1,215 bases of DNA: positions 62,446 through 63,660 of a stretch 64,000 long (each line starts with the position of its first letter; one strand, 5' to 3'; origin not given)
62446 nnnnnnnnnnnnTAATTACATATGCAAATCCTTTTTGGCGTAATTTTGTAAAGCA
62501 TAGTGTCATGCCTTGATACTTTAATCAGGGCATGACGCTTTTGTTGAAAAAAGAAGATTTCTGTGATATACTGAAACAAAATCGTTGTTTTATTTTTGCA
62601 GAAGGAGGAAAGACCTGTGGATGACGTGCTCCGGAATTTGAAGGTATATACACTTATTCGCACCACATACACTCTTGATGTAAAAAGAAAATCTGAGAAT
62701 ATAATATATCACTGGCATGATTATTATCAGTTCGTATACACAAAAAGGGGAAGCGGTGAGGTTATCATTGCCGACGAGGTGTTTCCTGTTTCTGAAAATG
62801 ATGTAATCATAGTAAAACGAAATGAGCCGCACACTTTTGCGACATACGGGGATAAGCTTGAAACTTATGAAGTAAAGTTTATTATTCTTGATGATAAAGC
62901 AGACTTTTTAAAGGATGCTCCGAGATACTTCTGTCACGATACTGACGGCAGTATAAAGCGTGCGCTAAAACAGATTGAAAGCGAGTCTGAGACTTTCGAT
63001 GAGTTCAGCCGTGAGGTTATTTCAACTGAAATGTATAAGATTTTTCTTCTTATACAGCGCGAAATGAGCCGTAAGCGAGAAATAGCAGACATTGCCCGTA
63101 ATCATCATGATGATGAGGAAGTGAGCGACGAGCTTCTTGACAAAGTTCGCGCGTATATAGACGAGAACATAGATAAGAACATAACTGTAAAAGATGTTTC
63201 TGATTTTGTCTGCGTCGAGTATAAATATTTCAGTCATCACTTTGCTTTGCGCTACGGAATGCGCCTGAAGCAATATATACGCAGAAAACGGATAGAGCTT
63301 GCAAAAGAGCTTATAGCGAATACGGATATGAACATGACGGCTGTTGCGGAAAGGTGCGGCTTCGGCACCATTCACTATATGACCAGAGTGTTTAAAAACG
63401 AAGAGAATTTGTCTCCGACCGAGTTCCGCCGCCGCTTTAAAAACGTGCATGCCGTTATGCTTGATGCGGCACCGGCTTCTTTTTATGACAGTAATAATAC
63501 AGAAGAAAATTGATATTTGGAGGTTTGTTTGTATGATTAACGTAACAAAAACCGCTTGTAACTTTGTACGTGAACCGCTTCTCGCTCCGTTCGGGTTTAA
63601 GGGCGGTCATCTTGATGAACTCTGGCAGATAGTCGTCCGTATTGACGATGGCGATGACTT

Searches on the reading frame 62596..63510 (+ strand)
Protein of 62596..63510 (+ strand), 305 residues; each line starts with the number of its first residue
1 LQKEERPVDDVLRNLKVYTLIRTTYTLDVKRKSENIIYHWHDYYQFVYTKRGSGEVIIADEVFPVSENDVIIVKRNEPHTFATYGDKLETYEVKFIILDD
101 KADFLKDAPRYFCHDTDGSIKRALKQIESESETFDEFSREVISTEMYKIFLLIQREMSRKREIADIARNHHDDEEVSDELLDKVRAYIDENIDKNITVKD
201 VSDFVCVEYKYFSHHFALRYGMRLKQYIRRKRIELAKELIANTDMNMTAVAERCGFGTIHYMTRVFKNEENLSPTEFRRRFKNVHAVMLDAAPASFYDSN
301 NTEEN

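Call 86: search_protein_families(library=pfam, proteins=[window:62596-63510:+], max_evalue=0.001)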
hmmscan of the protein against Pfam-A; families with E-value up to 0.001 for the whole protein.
window:62596-63510:+ (305 aa): 4 families
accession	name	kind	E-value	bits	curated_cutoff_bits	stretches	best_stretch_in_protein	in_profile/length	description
PF12833.13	HTH_18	-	3.8e-18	66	33.6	1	204-280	4-80/80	Helix-turn-helix domain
PF00165.29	HTH_AraC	-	9.7e-13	48.3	26.6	1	242-279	6-42/42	Bacterial regulatory helix-turn-helix proteins, AraC family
PF02311.25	AraC_binding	-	1.7e-10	41.2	21.1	1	36-86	16-66/135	AraC-like ligand binding domain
PF07883.17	Cupin_2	-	3.9e-09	36.5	27.2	1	36-87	11-62/70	Cupin domain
